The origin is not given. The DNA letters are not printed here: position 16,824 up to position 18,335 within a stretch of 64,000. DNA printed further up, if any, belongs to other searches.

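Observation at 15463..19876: Orphan, translationally coupled three-gene operon: membrane GNAT, kinase-like protein, 503-aa helical protein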

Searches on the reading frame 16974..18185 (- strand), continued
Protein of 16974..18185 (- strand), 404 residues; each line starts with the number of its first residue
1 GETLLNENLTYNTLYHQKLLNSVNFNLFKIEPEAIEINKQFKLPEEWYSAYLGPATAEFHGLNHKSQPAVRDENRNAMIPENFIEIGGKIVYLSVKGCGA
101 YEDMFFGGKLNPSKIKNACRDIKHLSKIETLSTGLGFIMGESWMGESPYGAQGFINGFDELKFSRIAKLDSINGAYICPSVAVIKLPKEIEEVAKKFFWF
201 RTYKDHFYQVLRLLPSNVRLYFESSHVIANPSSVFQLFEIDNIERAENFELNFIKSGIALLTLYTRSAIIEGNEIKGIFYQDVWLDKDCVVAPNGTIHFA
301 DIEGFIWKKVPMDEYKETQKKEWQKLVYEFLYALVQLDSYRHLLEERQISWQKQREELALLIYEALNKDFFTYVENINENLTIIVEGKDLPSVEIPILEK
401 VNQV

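Call 76: find_encoding_contigs(protein=P0362, flank=6000, max_places=2)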
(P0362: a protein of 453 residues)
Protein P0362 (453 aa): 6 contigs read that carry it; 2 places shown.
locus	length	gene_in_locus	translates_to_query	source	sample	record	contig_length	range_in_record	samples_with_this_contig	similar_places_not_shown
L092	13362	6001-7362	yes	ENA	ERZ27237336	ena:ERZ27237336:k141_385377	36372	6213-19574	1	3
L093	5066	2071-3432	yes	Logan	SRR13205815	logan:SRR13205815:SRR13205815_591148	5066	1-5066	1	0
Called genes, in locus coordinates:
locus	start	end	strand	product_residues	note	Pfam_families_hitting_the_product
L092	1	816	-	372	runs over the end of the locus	PF07687:M20_dimer (weak)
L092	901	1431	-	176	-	-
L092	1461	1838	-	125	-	PF12643:MazG-like (weak)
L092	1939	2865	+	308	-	PF02016:Peptidase_S66, PF17676:Peptidase_S66C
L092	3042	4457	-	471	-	PF01134:GIDA (faint), PF03486:HI0933_like (faint), PF07992:Pyr_redox_2, PF12831:FAD_oxidored (faint), PF13738:Pyr_redox_3, PF13434:Lys_Orn_oxgnase (faint), PF00070:Pyr_redox, PF02852:Pyr_redox_dim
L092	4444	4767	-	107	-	PF01022:HTH_5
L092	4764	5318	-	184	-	PF00578:AhpC-TSA (faint), PF08534:Redoxin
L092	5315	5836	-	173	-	-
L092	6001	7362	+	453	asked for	-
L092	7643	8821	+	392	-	PF01751:Toprim (faint), PF13662:Toprim_4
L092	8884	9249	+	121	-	-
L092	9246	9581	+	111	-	-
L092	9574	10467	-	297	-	PF00491:Arginase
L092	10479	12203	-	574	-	PF04675:DNA_ligase_A_N, PF01068:DNA_ligase_A_M, PF04679:DNA_ligase_A_C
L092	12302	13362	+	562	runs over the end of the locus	PF00749:tRNA-synt_1c, PF03950:tRNA-synt_1c_C, PF20974:tRNA-synt_1c_C2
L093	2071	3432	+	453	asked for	-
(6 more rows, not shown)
